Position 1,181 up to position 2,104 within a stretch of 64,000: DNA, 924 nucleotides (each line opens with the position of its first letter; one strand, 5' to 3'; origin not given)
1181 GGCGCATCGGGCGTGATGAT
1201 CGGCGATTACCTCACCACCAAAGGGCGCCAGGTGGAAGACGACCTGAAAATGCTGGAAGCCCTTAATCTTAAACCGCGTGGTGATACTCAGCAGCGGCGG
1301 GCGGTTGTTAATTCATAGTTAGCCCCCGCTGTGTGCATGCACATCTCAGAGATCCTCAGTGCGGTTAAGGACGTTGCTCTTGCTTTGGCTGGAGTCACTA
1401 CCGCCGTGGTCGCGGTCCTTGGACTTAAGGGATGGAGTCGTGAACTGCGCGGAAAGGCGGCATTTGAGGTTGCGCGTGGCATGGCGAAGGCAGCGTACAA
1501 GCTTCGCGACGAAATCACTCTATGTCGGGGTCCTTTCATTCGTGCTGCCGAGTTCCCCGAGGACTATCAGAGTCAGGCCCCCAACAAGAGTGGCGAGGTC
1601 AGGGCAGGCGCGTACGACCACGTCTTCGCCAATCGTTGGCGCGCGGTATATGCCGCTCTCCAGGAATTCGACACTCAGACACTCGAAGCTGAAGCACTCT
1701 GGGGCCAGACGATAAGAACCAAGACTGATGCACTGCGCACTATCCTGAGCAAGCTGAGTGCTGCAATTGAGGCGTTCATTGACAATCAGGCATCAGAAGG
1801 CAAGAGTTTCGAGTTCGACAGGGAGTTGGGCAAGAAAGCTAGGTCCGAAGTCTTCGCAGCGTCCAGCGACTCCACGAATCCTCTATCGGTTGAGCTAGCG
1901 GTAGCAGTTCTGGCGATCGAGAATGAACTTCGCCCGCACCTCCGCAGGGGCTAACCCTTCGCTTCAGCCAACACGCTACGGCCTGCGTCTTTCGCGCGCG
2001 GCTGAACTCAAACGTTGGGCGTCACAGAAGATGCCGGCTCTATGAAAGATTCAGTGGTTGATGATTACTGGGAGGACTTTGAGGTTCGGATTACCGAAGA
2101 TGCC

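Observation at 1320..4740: The biotin operon is split: bioB is separated from bioF-bioH-bioC-bioD by a 3.4 kb lower-GC insertion carrying hypotheticals, a TA-like pair and an IS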

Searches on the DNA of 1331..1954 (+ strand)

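Call 72: search_with_rna_model(model_id=R1, sources=[L178, L179, L180], max_evalue=10, filters=off, show_alignments=3)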
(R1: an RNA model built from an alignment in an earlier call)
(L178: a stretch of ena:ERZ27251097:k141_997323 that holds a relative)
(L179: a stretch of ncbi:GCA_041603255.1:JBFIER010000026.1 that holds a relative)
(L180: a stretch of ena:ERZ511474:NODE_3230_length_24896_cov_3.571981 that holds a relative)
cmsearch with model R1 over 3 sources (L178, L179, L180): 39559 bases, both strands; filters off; matches with E-value up to 10: 13.
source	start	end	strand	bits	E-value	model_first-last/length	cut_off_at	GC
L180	7246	7332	+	28.7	1.7e-05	3-66/69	no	0.59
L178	9891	9978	+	18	0.014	1-69/69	no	0.51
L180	7910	7930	+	11.8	0.7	1-69/69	no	0.48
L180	16254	16286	-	10.7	1.3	1-69/69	no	0.61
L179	3423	3462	-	8.7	4.8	1-69/69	no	0.62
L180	10044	10072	-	8.5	5.2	21-48/69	no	0.79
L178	10735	10793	-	8.4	5.7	1-69/69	no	0.42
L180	13830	13887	-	8.2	6.3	1-69/69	no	0.67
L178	566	602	+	8.2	6.5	1-69/69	no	0.46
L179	1213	1244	-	8.2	6.6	1-69/69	no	0.72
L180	333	358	+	7.9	7.9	22-47/69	no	0.69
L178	4733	4790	+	7.9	8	1-69/69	no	0.52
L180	3509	3534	-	7.6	9.2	17-52/69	no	0.81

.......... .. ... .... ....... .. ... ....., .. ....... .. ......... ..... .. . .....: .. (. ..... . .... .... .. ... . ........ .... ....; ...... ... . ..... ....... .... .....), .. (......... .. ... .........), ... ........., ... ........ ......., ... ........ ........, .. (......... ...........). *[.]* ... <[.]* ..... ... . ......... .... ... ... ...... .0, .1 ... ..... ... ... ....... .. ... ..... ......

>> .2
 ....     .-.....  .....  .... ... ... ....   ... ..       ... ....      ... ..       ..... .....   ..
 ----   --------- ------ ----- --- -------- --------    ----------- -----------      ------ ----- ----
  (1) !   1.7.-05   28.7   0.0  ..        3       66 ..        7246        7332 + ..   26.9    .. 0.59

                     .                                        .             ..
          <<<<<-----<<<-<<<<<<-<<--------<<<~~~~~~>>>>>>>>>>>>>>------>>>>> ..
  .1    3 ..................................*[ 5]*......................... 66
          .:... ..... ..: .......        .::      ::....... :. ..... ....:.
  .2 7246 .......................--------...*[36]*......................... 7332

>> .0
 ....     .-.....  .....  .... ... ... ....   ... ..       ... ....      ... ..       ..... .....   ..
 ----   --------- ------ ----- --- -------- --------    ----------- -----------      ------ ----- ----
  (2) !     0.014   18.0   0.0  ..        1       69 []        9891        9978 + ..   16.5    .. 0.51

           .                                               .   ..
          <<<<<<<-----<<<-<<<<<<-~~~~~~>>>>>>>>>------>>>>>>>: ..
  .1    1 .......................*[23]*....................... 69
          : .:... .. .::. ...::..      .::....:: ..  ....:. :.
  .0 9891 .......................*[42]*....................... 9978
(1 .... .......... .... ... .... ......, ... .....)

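Call 73: search_with_rna_model(model_id=R1, sources=[L177, L081, L086, L089, L090, L178, L180], max_evalue=0.05, filters=off, make_alignment=true)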
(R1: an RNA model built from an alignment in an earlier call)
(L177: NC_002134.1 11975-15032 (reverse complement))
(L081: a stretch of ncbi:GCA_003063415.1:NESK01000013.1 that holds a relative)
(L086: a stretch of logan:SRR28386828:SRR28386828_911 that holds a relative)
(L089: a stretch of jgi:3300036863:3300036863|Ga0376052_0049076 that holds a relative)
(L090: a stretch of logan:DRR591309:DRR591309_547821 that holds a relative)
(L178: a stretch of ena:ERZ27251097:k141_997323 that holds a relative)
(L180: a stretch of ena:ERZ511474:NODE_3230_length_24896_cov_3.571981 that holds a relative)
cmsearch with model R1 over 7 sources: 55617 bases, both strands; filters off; matches with E-value up to 0.05: 8.
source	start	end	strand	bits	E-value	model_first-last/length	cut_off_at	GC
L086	5613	5682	+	79.4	3.7e-19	1-69/69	no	0.63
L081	5613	5682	+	71.4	5.8e-17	1-69/69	no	0.57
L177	1499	1559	+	67.7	5.7e-16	1-69/69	no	0.56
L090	1066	1135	+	62.6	1.4e-14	1-69/69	no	0.61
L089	3004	3062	+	61.8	2.3e-14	1-69/69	no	0.58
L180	7246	7332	+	28.7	2.4e-05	3-66/69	no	0.59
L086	4901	4988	+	25.2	0.00021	1-69/69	no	0.66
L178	9891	9978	+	18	0.019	1-69/69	no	0.51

Alignment A6: 8 matches aligned to the model, 120 columns, each read 5' to 3' on its own strand. Consensus structure (alignment columns), stored with it:
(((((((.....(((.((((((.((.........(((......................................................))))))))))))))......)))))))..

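Call 74: build_rna_model(alignment_id=A6)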
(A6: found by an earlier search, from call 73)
Model R2 built from alignment A6 (8 sequences, 120 columns); structure: stored with the alignment.
model positions 61; base pairs 21; branch points 0; effective number of sequences 7.87; information 0.916 bits per position. Calibrated on 0.2 Mb of random sequence (short: E-values are rough).
structure used (alignment columns):
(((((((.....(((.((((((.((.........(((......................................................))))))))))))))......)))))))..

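Call 75: search_with_rna_model(model_id=R2, source=window, max_evalue=10, filters=off, show_alignments=2)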
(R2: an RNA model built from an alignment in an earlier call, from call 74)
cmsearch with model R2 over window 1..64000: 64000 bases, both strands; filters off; matches with E-value up to 10: 5.
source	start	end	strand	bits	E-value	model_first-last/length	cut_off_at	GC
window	1949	2021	+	54.8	9.1e-11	1-61/61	no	0.63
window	50410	50482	-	12.3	1.5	1-61/61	no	0.45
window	45628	45704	-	10.2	4.8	1-61/61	no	0.6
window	50292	50383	+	9.8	6.3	1-61/61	no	0.55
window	11482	11543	+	9.4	7.7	1-61/61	no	0.76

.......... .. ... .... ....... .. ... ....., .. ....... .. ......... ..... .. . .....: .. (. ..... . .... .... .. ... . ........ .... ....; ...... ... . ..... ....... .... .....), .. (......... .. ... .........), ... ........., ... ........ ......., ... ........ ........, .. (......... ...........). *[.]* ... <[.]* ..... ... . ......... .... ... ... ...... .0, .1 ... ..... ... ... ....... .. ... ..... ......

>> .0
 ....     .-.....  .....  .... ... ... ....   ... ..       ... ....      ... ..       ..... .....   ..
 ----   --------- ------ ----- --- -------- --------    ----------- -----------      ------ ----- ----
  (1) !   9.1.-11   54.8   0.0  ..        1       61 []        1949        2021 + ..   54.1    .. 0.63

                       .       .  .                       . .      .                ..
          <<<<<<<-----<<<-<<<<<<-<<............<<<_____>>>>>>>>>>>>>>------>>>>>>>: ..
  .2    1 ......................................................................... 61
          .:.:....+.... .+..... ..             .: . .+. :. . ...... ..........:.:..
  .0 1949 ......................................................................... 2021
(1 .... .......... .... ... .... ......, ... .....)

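Call 76: search_with_rna_model(model_id=R2, sources=[L001, L002, L003, L084, L179, L082], max_evalue=10, filters=off, show_alignments=4)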
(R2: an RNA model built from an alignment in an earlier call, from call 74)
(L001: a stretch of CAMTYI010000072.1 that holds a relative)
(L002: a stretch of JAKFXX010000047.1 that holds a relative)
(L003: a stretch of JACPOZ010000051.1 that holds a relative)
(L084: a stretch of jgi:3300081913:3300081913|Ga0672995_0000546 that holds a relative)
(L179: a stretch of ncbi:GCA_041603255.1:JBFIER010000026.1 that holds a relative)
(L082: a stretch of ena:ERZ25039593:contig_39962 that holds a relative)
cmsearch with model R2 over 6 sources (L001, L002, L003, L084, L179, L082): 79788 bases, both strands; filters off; matches with E-value up to 10: 6.
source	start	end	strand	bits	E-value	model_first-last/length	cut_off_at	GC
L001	18359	18385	+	13.2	1.2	1-61/61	no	0.63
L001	1580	1629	-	10.1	6.5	1-61/61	no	0.48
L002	2244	2287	-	9.7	8.3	1-61/61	no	0.55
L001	11628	11652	+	9.7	8.3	1-61/61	no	0.64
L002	3043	3067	+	9.7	8.3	1-61/61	no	0.64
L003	4277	4335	+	9.3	9.9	1-61/61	no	0.44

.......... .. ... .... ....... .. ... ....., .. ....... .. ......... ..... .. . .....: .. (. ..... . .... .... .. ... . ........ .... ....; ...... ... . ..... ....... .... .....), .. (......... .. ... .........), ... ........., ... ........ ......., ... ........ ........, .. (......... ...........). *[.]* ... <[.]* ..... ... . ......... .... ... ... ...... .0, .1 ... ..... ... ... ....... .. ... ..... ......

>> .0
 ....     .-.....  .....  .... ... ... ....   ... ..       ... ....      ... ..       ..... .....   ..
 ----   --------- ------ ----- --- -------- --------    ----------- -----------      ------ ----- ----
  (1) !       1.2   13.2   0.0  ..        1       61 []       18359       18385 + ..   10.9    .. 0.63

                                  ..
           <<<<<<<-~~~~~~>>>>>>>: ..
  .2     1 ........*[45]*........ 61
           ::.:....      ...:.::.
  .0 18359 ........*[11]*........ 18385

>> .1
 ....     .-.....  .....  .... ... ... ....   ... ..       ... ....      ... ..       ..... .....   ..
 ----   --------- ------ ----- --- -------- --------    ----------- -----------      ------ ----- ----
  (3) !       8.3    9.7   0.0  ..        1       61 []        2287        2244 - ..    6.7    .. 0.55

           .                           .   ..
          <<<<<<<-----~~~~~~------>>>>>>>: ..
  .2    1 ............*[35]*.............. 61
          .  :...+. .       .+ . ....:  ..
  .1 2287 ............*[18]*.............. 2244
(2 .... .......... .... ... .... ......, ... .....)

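Call 85: search_with_rna_model(model_id=R2, sources=[L098], max_evalue=10, filters=off)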
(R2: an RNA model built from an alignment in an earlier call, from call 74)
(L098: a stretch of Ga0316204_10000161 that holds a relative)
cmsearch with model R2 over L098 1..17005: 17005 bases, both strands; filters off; matches with E-value up to 10: 16.
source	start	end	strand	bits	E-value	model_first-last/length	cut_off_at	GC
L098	15366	15455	+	44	9.5e-09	1-61/61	no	0.57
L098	3566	3592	+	11.4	0.66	1-61/61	no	0.48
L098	9622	9657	+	9.4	2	1-61/61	no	0.64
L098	8766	8786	-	9.3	2.1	1-61/61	no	0.38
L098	3094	3136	+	9.1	2.4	1-61/61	no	0.44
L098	2158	2187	+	9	2.6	1-61/61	no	0.4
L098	15565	15596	+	8.5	3.3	1-61/61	no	0.5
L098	4108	4122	+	7.9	4.6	1-61/61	no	0.47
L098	7424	7485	-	7.9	4.8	1-61/61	no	0.61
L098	2099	2161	-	7.7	5.3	1-61/61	no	0.24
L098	107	159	-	7.3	6.7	1-61/61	no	0.45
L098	12825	12851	-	7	7.6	1-61/61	no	0.3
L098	12680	12730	+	6.9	8.3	1-61/61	no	0.49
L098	10615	10639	+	6.8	8.5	1-61/61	no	0.44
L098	15534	15558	+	6.8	8.6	1-61/61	no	0.52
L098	12826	12852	+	6.8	8.8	1-61/61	no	0.3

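Call 98: search_with_rna_model(model_id=R2, sources=[L004, L005, L006, L007, L008, L009, L010, L011, L012, L013, L014, L015, L016, L017, L018, L019, L020, L021, L022, L023, L024, L025, L026, L027, L028, L029, L030, L031, L032, L033, L034, L035, L036, L037, L038, L039, L040, L041, L042, L043, L044, L045, L046, L047, L048, L049, L050, L051, L052, L053, L054, L055, L056, L057, L058, L059, L060, L061, L062, L063, L064, L065, L066, L067, L068, L069, L070, L071, L072, L073, L074, L075, L076, L077, L078, L079, L080, L091, L092, L093, L094, L095, L096, L097, L098, L099, L100, L101, L102, L103, L104, L105, L106, L107, L108, L109, L110, L111], max_evalue=0.1)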
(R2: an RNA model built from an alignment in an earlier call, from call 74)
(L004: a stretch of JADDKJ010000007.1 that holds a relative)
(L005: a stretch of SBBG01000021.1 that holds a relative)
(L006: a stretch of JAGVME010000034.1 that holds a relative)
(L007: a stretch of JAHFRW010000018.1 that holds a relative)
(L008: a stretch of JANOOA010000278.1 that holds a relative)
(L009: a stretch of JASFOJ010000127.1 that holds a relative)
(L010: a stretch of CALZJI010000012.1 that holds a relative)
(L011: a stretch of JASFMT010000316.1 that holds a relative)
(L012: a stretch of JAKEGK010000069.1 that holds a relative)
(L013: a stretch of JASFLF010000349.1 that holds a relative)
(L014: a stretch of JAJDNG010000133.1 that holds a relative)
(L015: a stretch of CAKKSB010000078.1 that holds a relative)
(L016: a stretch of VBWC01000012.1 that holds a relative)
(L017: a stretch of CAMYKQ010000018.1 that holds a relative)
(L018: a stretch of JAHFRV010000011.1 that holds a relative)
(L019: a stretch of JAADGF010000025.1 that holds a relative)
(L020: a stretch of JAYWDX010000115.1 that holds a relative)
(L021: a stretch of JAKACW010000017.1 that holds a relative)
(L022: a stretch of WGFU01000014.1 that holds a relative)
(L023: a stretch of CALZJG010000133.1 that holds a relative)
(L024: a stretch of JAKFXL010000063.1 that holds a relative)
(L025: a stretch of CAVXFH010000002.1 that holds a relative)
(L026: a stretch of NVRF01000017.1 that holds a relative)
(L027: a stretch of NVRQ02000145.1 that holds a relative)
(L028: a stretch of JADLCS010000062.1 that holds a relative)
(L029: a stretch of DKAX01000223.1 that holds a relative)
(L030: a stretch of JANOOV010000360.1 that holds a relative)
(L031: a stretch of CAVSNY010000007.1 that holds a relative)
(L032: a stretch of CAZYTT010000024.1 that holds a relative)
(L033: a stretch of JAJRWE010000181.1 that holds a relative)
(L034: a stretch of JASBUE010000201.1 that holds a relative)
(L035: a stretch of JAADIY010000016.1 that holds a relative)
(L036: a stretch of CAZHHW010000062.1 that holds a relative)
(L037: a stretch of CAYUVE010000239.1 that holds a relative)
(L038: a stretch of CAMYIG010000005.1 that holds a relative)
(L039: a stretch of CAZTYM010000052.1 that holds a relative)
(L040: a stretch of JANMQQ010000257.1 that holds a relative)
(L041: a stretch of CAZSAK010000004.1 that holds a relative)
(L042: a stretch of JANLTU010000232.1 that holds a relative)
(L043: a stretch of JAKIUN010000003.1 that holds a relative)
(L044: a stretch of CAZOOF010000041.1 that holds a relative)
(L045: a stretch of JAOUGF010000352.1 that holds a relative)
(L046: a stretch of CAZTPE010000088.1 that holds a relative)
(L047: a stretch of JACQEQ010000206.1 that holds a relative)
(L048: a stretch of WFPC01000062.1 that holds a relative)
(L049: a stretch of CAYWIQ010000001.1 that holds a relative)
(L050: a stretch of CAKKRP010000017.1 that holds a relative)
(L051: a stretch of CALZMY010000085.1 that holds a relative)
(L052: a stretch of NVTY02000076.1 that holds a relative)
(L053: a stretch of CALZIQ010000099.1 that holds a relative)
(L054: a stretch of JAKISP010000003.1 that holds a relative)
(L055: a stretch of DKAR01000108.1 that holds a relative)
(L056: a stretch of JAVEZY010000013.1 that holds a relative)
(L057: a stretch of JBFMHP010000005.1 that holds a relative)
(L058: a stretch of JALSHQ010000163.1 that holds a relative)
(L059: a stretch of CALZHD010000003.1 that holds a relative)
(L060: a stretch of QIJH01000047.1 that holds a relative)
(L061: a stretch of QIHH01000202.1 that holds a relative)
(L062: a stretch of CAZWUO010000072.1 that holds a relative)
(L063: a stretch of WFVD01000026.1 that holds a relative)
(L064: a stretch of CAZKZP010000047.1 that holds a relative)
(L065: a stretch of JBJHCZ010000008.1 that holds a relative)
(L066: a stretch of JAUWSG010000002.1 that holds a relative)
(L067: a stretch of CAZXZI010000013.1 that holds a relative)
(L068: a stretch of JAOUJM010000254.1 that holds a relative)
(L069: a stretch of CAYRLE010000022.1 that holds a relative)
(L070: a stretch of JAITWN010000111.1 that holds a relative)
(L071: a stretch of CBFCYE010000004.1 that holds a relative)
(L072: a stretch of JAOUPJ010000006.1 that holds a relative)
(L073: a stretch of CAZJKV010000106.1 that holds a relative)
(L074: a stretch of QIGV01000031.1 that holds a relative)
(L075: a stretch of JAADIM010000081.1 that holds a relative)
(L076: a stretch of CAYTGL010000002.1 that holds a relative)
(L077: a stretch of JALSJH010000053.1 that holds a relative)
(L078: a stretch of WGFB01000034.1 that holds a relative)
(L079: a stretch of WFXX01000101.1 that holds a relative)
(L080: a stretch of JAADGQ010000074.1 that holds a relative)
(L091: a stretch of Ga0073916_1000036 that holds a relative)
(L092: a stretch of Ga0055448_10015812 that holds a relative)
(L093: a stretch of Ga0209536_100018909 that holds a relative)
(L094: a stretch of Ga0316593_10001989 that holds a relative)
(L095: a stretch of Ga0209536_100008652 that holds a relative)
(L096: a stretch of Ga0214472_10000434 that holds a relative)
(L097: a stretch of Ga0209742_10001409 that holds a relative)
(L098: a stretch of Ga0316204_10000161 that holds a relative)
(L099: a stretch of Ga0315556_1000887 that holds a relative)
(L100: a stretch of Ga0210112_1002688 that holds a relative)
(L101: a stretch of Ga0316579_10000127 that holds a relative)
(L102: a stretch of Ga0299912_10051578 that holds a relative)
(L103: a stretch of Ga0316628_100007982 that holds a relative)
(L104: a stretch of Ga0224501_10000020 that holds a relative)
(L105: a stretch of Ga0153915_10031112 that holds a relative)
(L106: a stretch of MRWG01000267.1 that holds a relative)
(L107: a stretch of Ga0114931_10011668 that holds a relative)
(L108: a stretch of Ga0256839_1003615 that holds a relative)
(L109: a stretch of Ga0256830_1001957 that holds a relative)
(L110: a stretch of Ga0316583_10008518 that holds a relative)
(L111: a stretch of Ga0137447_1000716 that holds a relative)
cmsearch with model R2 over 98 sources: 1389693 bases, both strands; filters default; matches with E-value up to 0.1: 2.
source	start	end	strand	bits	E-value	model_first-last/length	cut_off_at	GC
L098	15366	15455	+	44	7.8e-07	1-61/61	no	0.57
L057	15507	15558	-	26.8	0.011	1-61/61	no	0.52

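Call 102: search_with_rna_model(model_id=R2, sources=[L182], max_evalue=5, filters=off)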
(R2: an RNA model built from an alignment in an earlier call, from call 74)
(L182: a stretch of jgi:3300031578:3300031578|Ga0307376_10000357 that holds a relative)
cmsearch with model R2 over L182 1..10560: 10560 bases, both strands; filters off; matches with E-value up to 5: 9.
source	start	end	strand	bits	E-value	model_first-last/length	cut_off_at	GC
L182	1795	1862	+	48.5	4.9e-10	1-61/61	no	0.63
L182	3804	3876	+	27.5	5.5e-05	1-61/61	no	0.59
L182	1045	1131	+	24.2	0.00034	1-61/61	no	0.61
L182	4578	4639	+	23.8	0.00044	5-56/61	no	0.66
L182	687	750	+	15.5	0.044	1-61/61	no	0.62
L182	2300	2330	+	11.2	0.47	1-61/61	no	0.65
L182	3323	3365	+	10.2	0.84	1-61/61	no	0.47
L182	5228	5300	+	8.4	2.3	1-61/61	no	0.44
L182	9743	9791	-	7.8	3.1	1-61/61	no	0.67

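Call 105: search_with_rna_model(model_id=R2, sources=[L177, L081, L086, L089, L090, L178, L180, L098, L182], max_evalue=0.05, filters=off, make_alignment=true)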
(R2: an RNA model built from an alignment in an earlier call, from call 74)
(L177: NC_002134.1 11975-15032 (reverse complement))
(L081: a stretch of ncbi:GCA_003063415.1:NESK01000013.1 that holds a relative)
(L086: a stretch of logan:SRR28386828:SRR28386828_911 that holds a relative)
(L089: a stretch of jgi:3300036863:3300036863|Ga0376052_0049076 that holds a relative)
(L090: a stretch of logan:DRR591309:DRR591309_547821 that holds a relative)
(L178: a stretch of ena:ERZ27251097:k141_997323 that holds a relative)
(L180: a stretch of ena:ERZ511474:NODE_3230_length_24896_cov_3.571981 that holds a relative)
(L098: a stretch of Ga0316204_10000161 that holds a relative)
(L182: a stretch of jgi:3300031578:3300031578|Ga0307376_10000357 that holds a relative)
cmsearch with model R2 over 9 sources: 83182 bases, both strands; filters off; matches with E-value up to 0.05: 13.
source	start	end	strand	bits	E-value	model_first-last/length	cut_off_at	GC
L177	1499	1559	+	77.1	4.8e-16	1-61/61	no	0.56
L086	5613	5682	+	66.7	1.6e-13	1-61/61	no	0.63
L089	3004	3062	+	62.2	1.9e-12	1-61/61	no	0.58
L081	5613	5682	+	58.4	1.6e-11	1-61/61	no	0.57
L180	7244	7336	+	50.2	1.4e-09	1-61/61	no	0.59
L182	1795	1862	+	48.5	3.8e-09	1-61/61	no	0.63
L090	1066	1135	+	48.2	4.4e-09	1-61/61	no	0.61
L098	15366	15455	+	44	4.7e-08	1-61/61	no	0.57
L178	9891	9978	+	40.3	3.5e-07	1-61/61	no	0.51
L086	4901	4988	+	33.4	1.6e-05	1-61/61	no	0.66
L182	3804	3876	+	27.5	0.00043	1-61/61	no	0.59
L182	1045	1131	+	24.2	0.0027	1-61/61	no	0.61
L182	4578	4639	+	23.8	0.0035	5-56/61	no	0.66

Alignment A7: 13 matches aligned to the model, 153 columns, each read 5' to 3' on its own strand. Consensus structure (alignment columns), stored with it:
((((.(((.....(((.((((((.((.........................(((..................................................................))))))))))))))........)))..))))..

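Call 106: build_rna_model(alignment_id=A7)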
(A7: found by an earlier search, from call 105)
Model R3 built from alignment A7 (13 sequences, 153 columns); structure: stored with the alignment.
model positions 61; base pairs 21; branch points 0; effective number of sequences 10.67; information 0.916 bits per position. Calibrated on 0.2 Mb of random sequence (short: E-values are rough).
structure used (alignment columns):
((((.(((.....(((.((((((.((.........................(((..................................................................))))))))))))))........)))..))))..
